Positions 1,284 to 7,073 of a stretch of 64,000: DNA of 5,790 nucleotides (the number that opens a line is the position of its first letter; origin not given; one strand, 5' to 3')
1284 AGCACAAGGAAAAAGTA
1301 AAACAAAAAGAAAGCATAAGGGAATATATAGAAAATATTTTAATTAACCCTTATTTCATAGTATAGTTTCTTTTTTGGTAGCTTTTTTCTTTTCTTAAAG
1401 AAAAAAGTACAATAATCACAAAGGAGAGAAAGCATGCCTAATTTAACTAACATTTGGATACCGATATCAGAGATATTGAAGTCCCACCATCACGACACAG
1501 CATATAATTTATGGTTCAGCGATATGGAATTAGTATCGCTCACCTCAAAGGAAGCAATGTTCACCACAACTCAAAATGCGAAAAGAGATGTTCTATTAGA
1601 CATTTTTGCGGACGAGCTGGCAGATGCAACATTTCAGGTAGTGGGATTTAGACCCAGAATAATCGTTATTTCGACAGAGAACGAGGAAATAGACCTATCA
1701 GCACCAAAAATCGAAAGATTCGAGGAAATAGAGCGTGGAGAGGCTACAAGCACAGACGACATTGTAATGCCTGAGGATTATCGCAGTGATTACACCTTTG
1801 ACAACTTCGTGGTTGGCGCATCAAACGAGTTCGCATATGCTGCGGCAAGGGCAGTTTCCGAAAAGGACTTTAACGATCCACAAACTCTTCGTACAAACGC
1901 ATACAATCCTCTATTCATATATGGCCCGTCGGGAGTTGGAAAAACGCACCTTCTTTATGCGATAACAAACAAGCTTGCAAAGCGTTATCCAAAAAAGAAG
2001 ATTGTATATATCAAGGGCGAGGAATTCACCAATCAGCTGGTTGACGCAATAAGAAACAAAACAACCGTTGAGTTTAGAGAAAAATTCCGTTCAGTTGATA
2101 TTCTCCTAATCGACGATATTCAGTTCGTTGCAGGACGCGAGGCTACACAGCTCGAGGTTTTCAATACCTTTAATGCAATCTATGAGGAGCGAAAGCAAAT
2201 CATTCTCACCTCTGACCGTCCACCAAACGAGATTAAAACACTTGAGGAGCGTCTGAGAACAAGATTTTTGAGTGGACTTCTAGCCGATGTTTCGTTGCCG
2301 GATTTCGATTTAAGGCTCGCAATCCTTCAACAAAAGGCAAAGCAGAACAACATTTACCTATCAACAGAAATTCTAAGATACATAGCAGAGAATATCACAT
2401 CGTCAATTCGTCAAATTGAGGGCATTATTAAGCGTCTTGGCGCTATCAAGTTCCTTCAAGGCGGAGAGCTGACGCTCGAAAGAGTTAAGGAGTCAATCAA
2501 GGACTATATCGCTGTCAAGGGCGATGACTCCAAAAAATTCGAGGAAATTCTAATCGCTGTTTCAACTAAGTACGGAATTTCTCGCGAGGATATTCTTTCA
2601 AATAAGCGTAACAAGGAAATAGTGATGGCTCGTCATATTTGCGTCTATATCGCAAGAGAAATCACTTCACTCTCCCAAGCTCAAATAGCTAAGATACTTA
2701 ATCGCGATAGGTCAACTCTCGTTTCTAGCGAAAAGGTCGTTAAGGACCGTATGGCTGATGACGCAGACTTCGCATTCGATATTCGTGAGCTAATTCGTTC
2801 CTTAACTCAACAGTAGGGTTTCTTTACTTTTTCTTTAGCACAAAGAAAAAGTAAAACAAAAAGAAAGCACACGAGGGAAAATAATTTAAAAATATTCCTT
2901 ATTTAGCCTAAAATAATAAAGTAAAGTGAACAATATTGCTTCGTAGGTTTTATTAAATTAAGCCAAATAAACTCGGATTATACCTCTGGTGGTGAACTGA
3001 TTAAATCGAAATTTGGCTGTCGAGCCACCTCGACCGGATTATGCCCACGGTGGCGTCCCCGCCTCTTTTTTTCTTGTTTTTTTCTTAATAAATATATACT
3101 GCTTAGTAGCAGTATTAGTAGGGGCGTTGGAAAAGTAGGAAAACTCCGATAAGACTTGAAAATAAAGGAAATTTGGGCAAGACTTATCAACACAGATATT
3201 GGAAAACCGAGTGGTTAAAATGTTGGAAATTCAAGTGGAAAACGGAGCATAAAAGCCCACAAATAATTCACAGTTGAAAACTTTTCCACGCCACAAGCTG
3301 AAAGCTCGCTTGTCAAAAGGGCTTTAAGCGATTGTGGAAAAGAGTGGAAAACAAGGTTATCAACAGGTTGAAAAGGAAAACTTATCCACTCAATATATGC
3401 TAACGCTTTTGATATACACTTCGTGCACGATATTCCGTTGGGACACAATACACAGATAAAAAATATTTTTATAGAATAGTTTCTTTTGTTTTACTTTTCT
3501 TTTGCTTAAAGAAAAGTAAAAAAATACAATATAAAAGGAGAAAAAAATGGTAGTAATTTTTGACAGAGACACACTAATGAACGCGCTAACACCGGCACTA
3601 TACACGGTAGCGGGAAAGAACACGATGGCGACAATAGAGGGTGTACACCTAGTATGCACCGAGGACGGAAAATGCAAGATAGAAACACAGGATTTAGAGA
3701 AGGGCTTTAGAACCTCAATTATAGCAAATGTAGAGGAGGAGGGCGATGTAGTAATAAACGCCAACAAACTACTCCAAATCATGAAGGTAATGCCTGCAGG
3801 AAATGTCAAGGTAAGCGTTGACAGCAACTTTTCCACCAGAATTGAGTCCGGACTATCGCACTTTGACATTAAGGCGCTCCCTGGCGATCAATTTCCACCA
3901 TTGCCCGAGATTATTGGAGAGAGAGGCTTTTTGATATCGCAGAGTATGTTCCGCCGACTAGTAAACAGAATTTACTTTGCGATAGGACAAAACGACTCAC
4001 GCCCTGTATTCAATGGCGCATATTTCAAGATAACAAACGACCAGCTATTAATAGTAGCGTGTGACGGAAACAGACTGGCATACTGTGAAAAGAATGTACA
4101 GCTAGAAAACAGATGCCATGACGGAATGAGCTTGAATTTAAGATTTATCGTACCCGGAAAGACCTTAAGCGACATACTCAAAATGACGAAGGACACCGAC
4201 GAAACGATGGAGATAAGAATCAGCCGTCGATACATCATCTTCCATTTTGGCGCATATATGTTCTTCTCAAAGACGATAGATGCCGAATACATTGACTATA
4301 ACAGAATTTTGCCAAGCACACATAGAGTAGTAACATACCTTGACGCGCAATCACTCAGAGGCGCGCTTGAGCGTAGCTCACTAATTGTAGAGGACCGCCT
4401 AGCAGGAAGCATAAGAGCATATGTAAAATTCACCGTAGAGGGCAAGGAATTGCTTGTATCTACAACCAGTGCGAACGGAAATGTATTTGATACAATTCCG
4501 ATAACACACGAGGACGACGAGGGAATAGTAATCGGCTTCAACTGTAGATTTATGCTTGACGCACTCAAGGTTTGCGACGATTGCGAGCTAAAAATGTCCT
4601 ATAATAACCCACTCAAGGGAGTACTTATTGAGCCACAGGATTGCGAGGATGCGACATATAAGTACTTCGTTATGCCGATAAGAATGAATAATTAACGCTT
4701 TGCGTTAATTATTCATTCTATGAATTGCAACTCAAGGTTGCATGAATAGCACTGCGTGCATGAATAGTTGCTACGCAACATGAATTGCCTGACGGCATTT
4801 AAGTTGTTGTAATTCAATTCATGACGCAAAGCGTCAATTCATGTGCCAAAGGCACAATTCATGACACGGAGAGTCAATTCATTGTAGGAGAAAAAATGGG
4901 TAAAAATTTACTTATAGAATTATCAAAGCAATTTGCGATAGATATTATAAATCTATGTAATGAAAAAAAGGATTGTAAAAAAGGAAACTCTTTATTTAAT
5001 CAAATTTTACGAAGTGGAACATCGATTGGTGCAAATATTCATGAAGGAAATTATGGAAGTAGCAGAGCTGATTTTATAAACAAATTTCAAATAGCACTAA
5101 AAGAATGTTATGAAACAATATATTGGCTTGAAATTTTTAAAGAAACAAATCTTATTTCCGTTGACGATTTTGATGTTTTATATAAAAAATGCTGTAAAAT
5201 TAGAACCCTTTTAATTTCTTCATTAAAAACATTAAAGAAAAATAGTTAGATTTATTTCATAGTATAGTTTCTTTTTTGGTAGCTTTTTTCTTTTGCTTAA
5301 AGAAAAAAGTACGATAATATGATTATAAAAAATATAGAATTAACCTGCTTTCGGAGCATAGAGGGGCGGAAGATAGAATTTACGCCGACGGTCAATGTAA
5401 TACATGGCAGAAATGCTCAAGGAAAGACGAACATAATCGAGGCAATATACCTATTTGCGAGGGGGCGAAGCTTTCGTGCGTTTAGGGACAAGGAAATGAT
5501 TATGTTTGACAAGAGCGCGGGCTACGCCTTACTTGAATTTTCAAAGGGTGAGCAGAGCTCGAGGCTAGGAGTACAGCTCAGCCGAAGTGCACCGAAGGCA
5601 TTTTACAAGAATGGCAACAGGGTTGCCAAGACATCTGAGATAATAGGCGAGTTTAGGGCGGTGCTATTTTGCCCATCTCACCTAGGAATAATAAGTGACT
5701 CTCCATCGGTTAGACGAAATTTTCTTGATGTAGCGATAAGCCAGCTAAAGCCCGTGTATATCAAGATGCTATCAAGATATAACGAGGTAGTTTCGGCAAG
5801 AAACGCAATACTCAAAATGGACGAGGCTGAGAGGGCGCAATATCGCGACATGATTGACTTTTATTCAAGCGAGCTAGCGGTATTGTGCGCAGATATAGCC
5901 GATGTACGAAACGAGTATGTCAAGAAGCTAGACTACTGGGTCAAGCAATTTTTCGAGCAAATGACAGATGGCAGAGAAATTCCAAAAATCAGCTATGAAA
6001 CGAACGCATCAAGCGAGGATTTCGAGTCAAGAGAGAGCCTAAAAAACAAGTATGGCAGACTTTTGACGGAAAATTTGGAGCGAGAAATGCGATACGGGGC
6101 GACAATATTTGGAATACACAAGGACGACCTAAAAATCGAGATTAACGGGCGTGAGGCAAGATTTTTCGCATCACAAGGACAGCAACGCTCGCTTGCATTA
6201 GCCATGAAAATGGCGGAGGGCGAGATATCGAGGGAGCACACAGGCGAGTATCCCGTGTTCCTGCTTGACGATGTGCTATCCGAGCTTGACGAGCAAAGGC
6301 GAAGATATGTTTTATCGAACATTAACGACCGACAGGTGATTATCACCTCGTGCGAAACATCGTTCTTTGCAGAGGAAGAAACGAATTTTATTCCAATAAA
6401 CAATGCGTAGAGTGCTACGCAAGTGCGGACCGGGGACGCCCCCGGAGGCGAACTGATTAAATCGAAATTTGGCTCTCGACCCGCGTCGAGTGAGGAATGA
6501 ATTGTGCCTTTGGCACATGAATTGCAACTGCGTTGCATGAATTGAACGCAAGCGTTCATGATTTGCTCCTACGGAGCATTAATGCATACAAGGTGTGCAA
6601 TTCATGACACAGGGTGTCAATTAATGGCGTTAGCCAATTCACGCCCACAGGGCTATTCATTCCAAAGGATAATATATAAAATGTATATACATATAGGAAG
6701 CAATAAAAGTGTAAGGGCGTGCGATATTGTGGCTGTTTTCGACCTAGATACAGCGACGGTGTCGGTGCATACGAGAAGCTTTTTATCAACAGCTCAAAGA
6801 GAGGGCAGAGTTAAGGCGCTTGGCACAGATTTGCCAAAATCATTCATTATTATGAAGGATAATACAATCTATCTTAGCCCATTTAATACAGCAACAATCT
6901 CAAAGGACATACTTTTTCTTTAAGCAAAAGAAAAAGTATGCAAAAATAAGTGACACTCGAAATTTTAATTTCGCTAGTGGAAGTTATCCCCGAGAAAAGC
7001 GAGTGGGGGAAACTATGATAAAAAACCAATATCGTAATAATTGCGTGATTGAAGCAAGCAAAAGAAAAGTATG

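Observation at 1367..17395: Dispersed pyrimidine-pyrimidine-purine triad element able to fold into an intramolecular triple helix, with concerted length changes in all three arms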

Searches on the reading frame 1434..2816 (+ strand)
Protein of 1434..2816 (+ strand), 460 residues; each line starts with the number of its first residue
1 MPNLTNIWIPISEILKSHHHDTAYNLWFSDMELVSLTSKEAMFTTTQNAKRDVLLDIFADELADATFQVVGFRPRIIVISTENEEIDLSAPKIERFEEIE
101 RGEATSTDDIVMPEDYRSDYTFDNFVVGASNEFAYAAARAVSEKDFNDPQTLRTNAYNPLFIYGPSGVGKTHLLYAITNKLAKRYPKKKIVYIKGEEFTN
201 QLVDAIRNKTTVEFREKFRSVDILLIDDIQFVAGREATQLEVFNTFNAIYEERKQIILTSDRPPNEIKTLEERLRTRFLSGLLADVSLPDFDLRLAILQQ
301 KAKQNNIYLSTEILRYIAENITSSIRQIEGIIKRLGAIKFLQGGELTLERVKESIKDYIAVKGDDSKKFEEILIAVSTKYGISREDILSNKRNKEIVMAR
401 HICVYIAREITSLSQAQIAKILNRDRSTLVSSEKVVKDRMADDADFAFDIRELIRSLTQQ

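Call 12: find_encoding_contigs(protein=window:1434-2816:+, flank=10000, max_places=10)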
Protein window:1434-2816:+ (460 aa): 22 contigs read that carry it; 10 places shown.
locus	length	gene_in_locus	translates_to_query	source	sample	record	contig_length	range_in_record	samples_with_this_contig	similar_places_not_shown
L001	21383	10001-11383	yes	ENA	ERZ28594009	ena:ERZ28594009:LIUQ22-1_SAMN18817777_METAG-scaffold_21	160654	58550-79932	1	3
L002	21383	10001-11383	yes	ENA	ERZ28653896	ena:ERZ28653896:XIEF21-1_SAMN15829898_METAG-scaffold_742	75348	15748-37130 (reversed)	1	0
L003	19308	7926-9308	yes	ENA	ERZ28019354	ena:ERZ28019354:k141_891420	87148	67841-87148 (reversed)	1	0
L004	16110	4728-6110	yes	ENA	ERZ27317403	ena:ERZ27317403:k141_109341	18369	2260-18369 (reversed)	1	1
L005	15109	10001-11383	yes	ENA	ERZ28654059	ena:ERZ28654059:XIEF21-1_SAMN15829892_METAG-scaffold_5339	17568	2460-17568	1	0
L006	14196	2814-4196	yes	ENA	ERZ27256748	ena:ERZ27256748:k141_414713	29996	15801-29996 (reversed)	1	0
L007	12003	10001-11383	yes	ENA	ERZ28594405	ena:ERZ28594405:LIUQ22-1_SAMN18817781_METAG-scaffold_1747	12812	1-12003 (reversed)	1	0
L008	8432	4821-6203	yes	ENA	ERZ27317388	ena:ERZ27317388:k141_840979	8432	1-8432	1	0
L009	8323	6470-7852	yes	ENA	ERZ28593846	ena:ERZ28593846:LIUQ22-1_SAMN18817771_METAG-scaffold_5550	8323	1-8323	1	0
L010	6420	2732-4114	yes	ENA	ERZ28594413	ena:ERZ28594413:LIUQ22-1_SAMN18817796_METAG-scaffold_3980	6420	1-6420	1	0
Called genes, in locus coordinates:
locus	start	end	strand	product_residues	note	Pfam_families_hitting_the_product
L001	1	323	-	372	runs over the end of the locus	PF02086:MethyltransfD12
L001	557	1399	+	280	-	PF10021:PARG_cat_microb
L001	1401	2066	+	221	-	-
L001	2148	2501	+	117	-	PF20648:DUF6809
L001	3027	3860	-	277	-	-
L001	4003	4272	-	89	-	-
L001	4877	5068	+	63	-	-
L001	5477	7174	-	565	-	PF02534:T4SS-DNA_transf, PF10412:TrwB_AAD_bind, PF12696:TraG-D_C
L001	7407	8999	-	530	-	-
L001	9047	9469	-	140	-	-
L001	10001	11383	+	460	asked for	PF00308:Bac_DnaA, PF01695:IstB_IS21, PF01637:ATPase_2, PF13173:AAA_14, PF13401:AAA_22 (faint), PF00004:AAA, PF08299:Bac_DnaA_C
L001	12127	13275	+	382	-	PF00712:DNA_pol3_beta, PF02767:DNA_pol3_beta_2, PF02768:DNA_pol3_beta_3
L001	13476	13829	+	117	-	PF05635:23S_rRNA_IVP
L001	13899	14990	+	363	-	PF02463:SMC_N, PF13175:AAA_15, PF13476:AAA_23, PF13304:AAA_21 (faint)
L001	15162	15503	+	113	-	PF04025:RemA-like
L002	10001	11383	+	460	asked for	PF00308:Bac_DnaA, PF01695:IstB_IS21, PF01637:ATPase_2, PF13173:AAA_14, PF13401:AAA_22 (faint), PF00004:AAA, PF08299:Bac_DnaA_C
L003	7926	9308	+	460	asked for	PF00308:Bac_DnaA, PF01695:IstB_IS21, PF01637:ATPase_2, PF13173:AAA_14, PF13401:AAA_22 (faint), PF00004:AAA, PF08299:Bac_DnaA_C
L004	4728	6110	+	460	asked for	PF00308:Bac_DnaA, PF01695:IstB_IS21, PF01637:ATPase_2, PF13173:AAA_14, PF13401:AAA_22 (faint), PF00004:AAA, PF08299:Bac_DnaA_C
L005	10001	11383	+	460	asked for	PF00308:Bac_DnaA, PF01695:IstB_IS21, PF01637:ATPase_2, PF13173:AAA_14, PF13401:AAA_22 (faint), PF00004:AAA, PF08299:Bac_DnaA_C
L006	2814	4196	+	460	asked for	PF00308:Bac_DnaA, PF01695:IstB_IS21, PF01637:ATPase_2, PF13173:AAA_14, PF13401:AAA_22 (faint), PF00004:AAA, PF08299:Bac_DnaA_C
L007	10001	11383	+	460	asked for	PF00308:Bac_DnaA, PF01695:IstB_IS21, PF01637:ATPase_2, PF13173:AAA_14, PF13401:AAA_22 (faint), PF00004:AAA, PF08299:Bac_DnaA_C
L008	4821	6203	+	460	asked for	PF00308:Bac_DnaA, PF01695:IstB_IS21, PF01637:ATPase_2, PF13173:AAA_14, PF13401:AAA_22 (faint), PF00004:AAA, PF08299:Bac_DnaA_C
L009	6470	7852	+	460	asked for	PF00308:Bac_DnaA, PF01695:IstB_IS21, PF01637:ATPase_2, PF13173:AAA_14, PF13401:AAA_22 (faint), PF00004:AAA, PF08299:Bac_DnaA_C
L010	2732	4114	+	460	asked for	PF00308:Bac_DnaA, PF01695:IstB_IS21, PF01637:ATPase_2, PF13173:AAA_14, PF13401:AAA_22 (faint), PF00004:AAA, PF08299:Bac_DnaA_C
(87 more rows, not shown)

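Call 14: find_related_loci(query=window:1434-2816:+, collection=genome_contigs, flank=10000)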
Query window:1434-2816:+ (460 aa) in genome_contigs; peptide patterns used: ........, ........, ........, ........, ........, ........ (x = any residue, [..] = any of these).
236 stretches matched a pattern; 144 encode a relative of the query (tblastn E <= 1e-3); the best 80 are kept; 80 distinct loci.
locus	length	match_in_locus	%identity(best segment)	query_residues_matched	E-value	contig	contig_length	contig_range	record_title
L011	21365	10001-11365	82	3-458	0e+0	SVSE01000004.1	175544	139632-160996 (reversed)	MAG: Oscillospiraceae bacterium isolate SIG661 NODE_1464_length_175544_cov_11.131675, whole genome shotgun sequence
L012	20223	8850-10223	79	1-457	0e+0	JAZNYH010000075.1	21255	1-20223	MAG: Eubacteriales bacterium isolate T1900044777_TS20190243.MAGScoT_cleanbin_000019 SGB_2495_k141_853261, whole genome s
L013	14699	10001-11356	81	6-458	0e+0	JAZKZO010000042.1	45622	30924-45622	MAG: Eubacteriales bacterium isolate T1900045088_TC20190082.MAGScoT_cleanbin_000003 SGB_4692_k141_485876, whole genome s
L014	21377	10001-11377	80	1-459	0e+0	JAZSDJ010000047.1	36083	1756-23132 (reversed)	MAG: Eubacteriales bacterium isolate T1900044599_TS20190065.MAGScoT_cleanbin_000024 SGB_680_k141_455561, whole genome sh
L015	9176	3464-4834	78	1-457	0e+0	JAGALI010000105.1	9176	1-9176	MAG: Clostridia bacterium isolate RGIG8547 Water_deer_Cecum-3__c369866, whole genome shotgun sequence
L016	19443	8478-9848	77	1-457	0e+0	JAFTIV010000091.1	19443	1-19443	MAG: Clostridia bacterium isolate RGIG3858 Roe_deer_Cecum-1__c349820, whole genome shotgun sequence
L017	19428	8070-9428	73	3-457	0e+0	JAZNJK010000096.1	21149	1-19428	MAG: Eubacteriales bacterium isolate T1900044680_TS20190146.MAGScoT_cleanbin_000021 SGB_1680_k141_3610587, whole genome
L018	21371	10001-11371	64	3-457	0e+0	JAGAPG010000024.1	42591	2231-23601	MAG: Clostridia bacterium isolate RGIG8649 Water_deer_Cecum.Co__c974230, whole genome shotgun sequence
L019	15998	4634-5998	63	1-457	0e+0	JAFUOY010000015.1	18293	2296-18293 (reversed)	MAG: Clostridia bacterium isolate RGIG4693 Roe_deer_Rectum.Co__c708658, whole genome shotgun sequence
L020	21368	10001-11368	63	1-458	0e+0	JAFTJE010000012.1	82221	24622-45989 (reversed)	MAG: Clostridia bacterium isolate RGIG3867 Roe_deer_Cecum-1__c2138, whole genome shotgun sequence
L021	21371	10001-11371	63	3-457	0e+0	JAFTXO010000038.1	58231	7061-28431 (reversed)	MAG: Clostridia bacterium isolate RGIG4241 Roe_deer_Colon-4__c315185, whole genome shotgun sequence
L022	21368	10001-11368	62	1-458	0e+0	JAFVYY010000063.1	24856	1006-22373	MAG: Clostridia bacterium isolate RGIG5522 Sheep_Colon.Co__c1367288, whole genome shotgun sequence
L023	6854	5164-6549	61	1-459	0e+0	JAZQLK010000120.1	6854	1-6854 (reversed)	MAG: Eubacteriales bacterium isolate T1900044609_TS20190075.MAGScoT_cleanbin_000117 SGB_791_k141_1304919, whole genome s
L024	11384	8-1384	58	3-460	0e+0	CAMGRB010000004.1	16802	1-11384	MAG: uncultured Clostridia bacterium isolate SRR11551381_bin.19_metaWRAP_v1.3_MAG genome assembly, contig: ERZ11474004.1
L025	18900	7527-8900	93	1-459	0e+0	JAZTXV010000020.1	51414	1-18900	MAG: Eubacteriales bacterium isolate T1900045328_YK20190017.MAGScoT_cleanbin_000074 SGB_6489_k141_1578013, whole genome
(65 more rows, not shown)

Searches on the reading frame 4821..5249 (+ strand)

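Call 13: search_protein_families(library=pfam, proteins=[window:4821-5249:+])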
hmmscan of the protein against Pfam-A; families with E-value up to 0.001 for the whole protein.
window:4821-5249:+ (142 aa): 1 family
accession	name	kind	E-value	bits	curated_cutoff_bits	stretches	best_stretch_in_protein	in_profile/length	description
PF05635.17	23S_rRNA_IVP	-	7e-25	87.7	33.8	1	32-132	6-105/106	23S rRNA-intervening sequence protein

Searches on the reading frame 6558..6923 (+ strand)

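Call 13: search_protein_families(library=pfam, proteins=[window:6558-6923:+])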
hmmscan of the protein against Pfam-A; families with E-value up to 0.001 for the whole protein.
window:6558-6923:+ (121 aa): 1 family
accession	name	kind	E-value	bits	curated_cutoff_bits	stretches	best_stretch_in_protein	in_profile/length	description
PF04025.18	RemA-like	-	2.2e-08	34.5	26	1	44-116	2-71/73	Extracellular matrix regulatory protein A-like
